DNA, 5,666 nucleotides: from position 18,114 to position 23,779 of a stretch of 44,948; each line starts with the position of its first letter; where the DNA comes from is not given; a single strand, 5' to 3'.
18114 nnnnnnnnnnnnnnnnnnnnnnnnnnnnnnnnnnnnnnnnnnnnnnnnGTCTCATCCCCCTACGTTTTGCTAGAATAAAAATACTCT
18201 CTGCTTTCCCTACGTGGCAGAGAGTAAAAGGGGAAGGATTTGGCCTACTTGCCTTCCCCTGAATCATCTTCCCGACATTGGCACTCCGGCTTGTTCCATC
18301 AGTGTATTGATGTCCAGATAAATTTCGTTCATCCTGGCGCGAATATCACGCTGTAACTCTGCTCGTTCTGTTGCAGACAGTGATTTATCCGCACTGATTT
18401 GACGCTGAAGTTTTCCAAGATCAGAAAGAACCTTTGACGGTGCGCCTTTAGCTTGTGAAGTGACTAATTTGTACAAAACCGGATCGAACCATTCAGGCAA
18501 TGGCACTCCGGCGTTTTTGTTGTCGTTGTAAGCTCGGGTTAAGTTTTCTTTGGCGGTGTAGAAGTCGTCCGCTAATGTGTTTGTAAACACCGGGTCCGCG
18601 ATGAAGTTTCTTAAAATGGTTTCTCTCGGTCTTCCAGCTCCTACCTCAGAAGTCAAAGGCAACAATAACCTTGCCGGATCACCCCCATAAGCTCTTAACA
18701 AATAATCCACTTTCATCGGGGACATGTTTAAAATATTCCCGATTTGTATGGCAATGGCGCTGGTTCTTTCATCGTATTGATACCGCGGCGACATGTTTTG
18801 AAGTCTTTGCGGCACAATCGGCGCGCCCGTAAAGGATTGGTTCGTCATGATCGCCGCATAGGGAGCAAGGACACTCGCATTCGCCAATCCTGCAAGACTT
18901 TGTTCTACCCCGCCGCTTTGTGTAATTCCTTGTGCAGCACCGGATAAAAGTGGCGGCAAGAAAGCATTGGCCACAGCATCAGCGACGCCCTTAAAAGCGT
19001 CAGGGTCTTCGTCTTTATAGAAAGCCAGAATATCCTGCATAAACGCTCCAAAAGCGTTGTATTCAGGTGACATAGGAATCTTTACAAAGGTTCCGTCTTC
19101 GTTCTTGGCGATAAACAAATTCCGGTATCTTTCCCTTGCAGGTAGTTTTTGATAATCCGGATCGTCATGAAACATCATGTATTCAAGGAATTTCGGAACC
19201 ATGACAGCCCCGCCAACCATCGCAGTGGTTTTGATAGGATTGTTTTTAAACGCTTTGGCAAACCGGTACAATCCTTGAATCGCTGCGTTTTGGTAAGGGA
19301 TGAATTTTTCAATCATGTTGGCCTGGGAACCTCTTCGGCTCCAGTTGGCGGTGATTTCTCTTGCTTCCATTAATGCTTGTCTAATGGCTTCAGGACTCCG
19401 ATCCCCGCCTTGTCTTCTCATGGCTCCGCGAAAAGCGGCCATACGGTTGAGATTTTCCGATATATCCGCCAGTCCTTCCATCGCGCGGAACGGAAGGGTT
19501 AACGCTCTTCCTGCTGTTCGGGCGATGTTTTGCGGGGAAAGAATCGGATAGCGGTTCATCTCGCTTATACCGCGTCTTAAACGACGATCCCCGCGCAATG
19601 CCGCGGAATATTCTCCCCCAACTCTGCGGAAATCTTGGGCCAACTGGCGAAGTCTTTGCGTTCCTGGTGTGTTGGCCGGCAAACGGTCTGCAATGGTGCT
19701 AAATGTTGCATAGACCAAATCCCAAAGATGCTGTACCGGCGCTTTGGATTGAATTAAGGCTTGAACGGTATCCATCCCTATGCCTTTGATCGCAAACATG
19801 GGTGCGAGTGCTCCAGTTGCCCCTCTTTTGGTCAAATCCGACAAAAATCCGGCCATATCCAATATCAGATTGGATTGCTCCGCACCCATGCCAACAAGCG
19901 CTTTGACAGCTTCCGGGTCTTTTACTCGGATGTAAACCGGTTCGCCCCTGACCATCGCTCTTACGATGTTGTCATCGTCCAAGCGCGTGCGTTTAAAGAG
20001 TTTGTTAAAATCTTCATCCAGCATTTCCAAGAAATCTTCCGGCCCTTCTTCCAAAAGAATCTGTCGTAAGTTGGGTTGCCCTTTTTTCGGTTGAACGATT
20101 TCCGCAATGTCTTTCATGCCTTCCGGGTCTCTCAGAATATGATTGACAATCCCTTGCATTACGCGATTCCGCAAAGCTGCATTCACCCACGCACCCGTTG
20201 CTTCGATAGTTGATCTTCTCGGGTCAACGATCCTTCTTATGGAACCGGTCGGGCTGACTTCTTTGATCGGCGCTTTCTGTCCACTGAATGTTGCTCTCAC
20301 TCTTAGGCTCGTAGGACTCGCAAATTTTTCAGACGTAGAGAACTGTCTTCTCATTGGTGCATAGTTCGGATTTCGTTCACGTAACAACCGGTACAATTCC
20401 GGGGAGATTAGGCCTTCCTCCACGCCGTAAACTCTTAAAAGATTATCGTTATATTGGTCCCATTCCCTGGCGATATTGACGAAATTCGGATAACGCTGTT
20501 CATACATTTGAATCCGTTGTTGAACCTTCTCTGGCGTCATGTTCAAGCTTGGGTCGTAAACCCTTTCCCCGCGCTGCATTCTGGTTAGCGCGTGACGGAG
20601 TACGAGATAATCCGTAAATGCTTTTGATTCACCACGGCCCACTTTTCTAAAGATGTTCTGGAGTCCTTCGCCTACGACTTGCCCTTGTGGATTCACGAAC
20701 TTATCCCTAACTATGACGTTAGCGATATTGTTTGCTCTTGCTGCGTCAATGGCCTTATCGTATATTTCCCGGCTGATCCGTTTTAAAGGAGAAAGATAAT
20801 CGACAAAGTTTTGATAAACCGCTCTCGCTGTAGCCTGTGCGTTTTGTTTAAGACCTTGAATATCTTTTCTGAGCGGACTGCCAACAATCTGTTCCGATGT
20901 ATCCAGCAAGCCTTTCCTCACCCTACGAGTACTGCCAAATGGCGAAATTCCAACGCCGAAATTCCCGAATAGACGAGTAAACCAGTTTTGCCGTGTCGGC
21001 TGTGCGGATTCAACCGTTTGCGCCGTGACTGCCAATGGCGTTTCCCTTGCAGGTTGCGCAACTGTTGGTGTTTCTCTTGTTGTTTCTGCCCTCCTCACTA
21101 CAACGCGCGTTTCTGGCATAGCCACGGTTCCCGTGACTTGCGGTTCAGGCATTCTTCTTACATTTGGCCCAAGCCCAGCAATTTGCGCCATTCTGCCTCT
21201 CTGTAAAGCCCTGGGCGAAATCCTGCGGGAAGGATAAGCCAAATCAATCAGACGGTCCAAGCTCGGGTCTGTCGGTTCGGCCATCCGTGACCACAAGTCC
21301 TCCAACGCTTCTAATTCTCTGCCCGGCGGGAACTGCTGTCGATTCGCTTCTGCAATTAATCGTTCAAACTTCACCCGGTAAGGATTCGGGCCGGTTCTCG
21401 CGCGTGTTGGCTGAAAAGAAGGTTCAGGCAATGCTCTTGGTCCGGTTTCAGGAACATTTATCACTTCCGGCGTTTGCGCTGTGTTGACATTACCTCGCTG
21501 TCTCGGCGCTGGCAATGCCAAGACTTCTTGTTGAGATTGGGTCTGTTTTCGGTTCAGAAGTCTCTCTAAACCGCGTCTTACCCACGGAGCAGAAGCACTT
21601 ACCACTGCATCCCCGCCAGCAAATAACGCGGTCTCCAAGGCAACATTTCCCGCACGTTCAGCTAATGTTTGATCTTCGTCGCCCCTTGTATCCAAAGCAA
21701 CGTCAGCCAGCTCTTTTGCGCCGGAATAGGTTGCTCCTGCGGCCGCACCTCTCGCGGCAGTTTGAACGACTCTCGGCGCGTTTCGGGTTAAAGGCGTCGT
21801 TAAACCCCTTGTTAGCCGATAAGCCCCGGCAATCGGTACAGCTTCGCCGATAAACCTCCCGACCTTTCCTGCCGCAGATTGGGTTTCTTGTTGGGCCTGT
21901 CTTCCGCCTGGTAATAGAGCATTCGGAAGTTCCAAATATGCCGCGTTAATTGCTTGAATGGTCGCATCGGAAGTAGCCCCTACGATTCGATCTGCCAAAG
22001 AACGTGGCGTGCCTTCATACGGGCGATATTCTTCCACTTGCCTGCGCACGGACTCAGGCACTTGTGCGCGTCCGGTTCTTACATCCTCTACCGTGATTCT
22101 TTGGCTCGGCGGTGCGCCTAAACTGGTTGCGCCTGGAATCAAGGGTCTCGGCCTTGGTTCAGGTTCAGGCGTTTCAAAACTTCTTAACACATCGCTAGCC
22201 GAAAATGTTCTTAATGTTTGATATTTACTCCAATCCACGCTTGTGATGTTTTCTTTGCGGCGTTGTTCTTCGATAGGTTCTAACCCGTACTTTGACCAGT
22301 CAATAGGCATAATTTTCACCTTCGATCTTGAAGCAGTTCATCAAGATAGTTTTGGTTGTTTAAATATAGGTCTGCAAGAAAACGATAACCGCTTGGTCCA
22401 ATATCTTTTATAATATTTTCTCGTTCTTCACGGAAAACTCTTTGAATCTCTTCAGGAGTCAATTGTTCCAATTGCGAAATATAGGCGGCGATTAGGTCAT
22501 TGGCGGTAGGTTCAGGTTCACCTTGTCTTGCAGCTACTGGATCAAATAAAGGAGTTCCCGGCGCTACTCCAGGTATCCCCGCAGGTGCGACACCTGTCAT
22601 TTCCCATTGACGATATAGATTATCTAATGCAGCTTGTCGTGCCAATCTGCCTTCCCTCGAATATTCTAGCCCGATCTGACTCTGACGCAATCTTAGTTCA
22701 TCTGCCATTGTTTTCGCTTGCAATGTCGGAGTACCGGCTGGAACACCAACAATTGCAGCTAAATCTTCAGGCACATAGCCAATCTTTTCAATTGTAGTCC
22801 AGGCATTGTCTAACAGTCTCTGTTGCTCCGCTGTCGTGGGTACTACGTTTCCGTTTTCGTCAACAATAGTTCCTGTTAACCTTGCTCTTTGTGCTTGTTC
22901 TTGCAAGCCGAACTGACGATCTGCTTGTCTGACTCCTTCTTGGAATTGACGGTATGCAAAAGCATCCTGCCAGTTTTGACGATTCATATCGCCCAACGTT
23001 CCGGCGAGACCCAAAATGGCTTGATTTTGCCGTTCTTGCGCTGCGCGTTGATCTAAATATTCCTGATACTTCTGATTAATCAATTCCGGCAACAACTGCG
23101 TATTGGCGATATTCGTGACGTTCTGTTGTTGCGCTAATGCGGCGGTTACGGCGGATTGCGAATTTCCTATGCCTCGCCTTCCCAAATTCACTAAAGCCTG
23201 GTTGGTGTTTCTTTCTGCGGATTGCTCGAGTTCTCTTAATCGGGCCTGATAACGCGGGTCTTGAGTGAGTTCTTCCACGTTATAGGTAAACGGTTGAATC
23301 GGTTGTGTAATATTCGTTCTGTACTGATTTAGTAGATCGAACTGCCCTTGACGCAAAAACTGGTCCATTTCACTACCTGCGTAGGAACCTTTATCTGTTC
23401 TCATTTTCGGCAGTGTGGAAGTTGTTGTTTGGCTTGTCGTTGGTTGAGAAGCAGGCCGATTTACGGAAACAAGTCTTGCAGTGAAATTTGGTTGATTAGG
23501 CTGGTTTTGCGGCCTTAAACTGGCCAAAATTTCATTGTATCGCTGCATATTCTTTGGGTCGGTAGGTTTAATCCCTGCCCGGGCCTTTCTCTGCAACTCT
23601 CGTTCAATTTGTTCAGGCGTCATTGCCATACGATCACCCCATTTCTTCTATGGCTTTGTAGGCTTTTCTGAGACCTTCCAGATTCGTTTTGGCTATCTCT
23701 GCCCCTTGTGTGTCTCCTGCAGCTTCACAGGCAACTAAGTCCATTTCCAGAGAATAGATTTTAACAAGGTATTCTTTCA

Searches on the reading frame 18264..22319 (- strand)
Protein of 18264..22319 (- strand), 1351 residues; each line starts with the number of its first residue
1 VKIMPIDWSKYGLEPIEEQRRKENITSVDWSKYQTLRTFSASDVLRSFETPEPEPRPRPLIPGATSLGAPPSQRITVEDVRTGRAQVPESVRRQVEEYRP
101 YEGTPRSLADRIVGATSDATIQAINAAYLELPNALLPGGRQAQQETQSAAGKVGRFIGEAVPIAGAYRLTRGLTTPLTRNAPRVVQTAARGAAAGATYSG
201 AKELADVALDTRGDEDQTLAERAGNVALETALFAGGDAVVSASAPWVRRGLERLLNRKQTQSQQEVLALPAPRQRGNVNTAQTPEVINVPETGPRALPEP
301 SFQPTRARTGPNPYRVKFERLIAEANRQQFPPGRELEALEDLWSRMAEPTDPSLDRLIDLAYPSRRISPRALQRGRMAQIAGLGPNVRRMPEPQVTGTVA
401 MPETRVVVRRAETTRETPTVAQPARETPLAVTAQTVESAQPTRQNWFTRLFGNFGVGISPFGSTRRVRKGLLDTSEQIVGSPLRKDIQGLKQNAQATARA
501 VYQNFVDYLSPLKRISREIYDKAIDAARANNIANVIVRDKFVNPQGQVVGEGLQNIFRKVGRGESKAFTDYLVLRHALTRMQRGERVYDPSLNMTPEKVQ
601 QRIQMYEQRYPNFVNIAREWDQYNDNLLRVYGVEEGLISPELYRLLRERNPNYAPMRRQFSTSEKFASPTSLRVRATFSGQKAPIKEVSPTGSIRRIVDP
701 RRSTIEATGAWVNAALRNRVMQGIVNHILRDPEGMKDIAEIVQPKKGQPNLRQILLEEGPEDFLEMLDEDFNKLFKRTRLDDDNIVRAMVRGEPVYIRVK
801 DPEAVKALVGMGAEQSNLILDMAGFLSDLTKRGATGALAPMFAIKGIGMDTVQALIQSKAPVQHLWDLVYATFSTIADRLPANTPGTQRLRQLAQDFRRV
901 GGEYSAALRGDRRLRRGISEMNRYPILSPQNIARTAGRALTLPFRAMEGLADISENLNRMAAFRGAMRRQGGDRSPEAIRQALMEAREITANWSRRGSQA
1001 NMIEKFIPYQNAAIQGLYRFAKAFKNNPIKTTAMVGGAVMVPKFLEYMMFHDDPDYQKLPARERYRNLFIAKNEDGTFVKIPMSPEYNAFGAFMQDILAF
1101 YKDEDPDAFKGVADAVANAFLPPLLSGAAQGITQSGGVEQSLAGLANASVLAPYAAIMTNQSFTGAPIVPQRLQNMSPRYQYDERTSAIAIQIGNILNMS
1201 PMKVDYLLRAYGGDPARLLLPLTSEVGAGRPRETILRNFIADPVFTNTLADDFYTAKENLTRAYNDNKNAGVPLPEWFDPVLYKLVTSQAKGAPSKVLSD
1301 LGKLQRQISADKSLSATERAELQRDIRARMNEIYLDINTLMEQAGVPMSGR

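Call 11: search_protein_families(library=phrogs, proteins=[window:18264-22319:-], max_evalue=0.001)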
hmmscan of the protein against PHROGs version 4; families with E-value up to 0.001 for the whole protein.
window:18264-22319:- (1351 aa): 2 families
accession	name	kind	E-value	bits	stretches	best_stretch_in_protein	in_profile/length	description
phrog_9854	-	unknown function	4.8e-38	131.5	2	484-734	833-1072/1636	-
phrog_14770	-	unknown function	2.9e-24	85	1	597-1169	2662-3222/3427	-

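Call 12: search_protein_families(library=pfam, proteins=[window:18264-22319:-], max_evalue=0.001)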
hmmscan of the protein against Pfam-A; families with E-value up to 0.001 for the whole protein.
window:18264-22319:- (1351 aa): 1 family
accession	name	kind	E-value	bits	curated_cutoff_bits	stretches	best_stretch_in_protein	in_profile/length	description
PF18857.6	LPD38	-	1.4e-39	136.6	27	1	1053-1230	1-176/189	Large polyvalent protein associated domain 38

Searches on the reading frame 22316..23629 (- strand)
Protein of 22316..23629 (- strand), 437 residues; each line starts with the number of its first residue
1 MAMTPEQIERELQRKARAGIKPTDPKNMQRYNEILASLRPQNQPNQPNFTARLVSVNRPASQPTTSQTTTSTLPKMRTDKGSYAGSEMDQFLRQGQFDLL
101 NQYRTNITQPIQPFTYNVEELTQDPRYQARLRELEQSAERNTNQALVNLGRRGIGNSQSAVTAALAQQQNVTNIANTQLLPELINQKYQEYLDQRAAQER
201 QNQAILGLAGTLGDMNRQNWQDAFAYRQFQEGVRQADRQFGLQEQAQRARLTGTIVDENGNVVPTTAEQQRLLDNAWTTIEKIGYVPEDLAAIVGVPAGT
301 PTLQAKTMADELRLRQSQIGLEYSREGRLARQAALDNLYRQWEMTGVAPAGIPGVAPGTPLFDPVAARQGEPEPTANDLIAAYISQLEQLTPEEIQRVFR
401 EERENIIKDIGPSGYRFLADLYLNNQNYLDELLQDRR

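Call 6: search_protein_families(library=pfam, proteins=[window:22316-23629:-], max_evalue=1)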
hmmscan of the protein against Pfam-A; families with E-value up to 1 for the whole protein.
window:22316-23629:- (437 aa): 1 family
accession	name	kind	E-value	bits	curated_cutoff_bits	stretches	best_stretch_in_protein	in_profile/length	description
PF08621.15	RPAP1_N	-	0.11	12.8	25.3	0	386-413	10-33/46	RPAP1-like, N-terminal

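Call 7: search_protein_families(library=ncbifam, proteins=[window:22316-23629:-], max_evalue=1)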
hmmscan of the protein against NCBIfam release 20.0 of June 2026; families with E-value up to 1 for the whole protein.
window:22316-23629:- (437 aa): 2 families
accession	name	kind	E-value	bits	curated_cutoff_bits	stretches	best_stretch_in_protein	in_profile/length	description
NF001062.0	PRK00117.5-2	equivalog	0.073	13.1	336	1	124-203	69-149/164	recombination regulator RecX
NF047494.1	Lepto_SBBP_lipo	equivalog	0.079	11.6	400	1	231-276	348-393/466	SBBP repeat beta-propeller lipoprotein, LipL53 family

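Call 11: search_protein_families(library=phrogs, proteins=[window:22316-23629:-], max_evalue=0.001)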
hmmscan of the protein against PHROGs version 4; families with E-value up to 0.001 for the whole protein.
window:22316-23629:- (437 aa): 0 families

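Call 14: find_related_loci(query=window:22316-23629:-, collection=viral_contigs, flank=3000)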
Query window:22316-23629:- (437 aa) in viral_contigs; peptide patterns used: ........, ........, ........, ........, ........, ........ (x = any residue, [..] = any of these).
8 stretches matched a pattern, but none encodes a relative of the query by tblastn (E <= 1e-3).

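Call 18: find_encoding_contigs(protein=window:22316-23629:-, flank=3000, max_places=6)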
Protein window:22316-23629:- (437 aa): no gene with exactly this product is on record in the collection.

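Call 19: find_homologous_proteins(query=window:22316-23629:-, max_evalue=0.001)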
Query window:22316-23629:- (437 aa): 13 proteins with E <= 0.001 among 8000 candidates.
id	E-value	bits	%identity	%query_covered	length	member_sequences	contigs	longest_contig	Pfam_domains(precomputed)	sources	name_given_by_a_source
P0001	1.7e-231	787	100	83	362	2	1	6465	-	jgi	jgi:hypothetical protein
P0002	8.7e-46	175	40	52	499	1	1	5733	-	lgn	-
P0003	7.6e-44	169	33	83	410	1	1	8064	-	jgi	jgi:hypothetical protein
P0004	8.7e-35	139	43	48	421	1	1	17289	-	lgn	-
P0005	7.4e-34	136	42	49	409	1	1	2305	-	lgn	-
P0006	1.8e-33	135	35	50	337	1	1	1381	-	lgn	-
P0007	2.5e-33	134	40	59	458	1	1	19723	-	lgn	-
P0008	1.2e-31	129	35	60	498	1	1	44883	-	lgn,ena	-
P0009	3.9e-29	120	39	48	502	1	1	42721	-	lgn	-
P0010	3.6e-26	111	50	30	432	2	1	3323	-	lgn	-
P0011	1.2e-24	106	44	37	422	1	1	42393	-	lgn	-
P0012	1.4e-19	89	35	67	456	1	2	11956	-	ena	-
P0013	3.3e-10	58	45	22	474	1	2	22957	-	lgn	-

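Call 20: find_encoding_contigs(protein=P0001, flank=6000, max_places=4)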
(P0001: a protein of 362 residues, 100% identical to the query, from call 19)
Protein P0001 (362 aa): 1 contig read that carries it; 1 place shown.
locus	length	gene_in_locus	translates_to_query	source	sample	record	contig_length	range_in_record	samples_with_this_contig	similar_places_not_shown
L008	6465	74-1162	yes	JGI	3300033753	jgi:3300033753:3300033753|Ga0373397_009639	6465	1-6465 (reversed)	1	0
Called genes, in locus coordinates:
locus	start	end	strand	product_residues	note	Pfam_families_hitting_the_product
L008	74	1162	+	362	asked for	-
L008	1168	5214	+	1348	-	PF18857:LPD38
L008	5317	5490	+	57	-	-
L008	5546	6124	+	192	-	PF01510:Amidase_2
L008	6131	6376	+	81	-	-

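Call 21: find_encoding_contigs(protein=P0003, flank=5000, max_places=3)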
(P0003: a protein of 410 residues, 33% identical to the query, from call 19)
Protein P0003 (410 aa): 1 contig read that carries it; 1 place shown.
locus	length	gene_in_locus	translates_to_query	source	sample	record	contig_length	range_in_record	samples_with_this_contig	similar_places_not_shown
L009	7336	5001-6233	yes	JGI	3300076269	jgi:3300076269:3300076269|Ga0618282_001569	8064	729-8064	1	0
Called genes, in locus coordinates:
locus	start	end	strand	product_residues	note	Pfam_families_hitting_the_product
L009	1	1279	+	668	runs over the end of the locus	?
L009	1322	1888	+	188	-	PF24175:SU10_adaptor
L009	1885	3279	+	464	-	-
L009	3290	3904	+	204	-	-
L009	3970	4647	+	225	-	PF07833:Cu_amine_oxidN1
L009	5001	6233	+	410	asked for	-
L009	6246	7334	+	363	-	?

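Call 22: find_encoding_contigs(protein=P0008, flank=5000, max_places=3)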
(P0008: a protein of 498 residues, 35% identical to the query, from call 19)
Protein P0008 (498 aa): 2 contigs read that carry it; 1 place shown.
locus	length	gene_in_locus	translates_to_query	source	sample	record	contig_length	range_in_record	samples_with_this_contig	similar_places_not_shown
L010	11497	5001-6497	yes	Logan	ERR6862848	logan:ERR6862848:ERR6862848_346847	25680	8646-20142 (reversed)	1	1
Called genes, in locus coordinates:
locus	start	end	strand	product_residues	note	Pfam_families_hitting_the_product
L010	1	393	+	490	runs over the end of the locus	PF12708:Pect-lyase_RHGA_epim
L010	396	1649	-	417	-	-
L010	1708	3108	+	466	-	-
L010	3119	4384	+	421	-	-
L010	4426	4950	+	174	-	-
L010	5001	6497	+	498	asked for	-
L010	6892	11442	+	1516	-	PF18857:LPD38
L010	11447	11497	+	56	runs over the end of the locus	-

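Call 31: find_encoding_contigs(protein=P0004, flank=4000, max_places=2)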
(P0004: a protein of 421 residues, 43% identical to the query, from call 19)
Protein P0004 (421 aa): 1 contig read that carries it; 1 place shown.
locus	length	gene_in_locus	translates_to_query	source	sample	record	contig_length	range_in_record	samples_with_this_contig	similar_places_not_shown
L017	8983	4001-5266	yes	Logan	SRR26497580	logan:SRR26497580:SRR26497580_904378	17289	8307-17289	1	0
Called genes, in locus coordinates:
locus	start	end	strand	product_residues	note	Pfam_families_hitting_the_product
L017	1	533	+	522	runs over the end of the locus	PF12708:Pect-lyase_RHGA_epim (faint), PF05048:NosD, PF13229:Beta_helix, PF05048:NosD, PF13229:Beta_helix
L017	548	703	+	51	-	-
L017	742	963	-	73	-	-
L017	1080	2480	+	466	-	-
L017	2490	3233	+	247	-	-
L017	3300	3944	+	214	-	PF07833:Cu_amine_oxidN1 (weak)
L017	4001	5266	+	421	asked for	-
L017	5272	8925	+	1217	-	PF18857:LPD38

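Call 32: find_encoding_contigs(protein=P0007, flank=4000, max_places=2)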
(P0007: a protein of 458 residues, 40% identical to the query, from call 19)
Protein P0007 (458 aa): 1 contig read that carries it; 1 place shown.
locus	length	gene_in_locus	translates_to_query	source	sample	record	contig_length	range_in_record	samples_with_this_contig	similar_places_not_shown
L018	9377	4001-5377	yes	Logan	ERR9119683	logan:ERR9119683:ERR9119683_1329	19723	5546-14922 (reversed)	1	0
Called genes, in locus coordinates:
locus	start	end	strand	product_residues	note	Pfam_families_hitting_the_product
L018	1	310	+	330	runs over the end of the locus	PF13495:Phage_int_SAM_4 (weak), PF02899:Phage_int_SAM_1, PF00589:Phage_integrase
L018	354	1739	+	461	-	-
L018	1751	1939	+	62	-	-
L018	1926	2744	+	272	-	-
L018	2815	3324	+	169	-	PF07833:Cu_amine_oxidN1 (faint)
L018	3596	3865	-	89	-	-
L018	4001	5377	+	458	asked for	-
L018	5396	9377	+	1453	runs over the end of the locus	-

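Call 33: find_encoding_contigs(protein=P0009, flank=4000, max_places=2)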
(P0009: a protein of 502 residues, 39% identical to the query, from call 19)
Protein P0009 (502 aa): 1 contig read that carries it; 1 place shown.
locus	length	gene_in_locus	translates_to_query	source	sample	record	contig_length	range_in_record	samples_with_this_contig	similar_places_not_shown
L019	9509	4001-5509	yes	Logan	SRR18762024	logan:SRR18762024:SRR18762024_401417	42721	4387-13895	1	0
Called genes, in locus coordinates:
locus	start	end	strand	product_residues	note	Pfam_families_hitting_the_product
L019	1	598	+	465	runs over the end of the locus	-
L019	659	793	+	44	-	-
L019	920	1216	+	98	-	-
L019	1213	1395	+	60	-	-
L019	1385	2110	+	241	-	PF13392:HNH_3, PF00847:AP2 (weak)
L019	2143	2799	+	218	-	-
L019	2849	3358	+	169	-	-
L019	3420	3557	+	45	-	-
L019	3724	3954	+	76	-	-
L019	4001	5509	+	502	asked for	-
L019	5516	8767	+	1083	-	-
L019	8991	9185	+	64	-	-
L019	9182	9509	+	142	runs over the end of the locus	-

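Call 34: find_encoding_contigs(protein=P0011, flank=4000, max_places=2)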
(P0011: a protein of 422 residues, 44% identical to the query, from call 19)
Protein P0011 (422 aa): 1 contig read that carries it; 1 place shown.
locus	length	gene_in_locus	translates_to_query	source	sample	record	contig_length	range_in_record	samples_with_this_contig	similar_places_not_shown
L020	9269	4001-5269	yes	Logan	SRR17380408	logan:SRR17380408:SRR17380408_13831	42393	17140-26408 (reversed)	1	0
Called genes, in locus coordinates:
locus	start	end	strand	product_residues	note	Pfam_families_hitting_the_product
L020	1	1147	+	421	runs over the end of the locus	-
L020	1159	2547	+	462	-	-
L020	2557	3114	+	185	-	-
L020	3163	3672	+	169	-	PF07833:Cu_amine_oxidN1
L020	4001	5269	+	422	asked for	-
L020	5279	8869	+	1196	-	-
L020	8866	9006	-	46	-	-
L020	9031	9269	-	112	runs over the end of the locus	PF12844:HTH_19 (weak), PF13560:HTH_31 (weak), PF01381:HTH_3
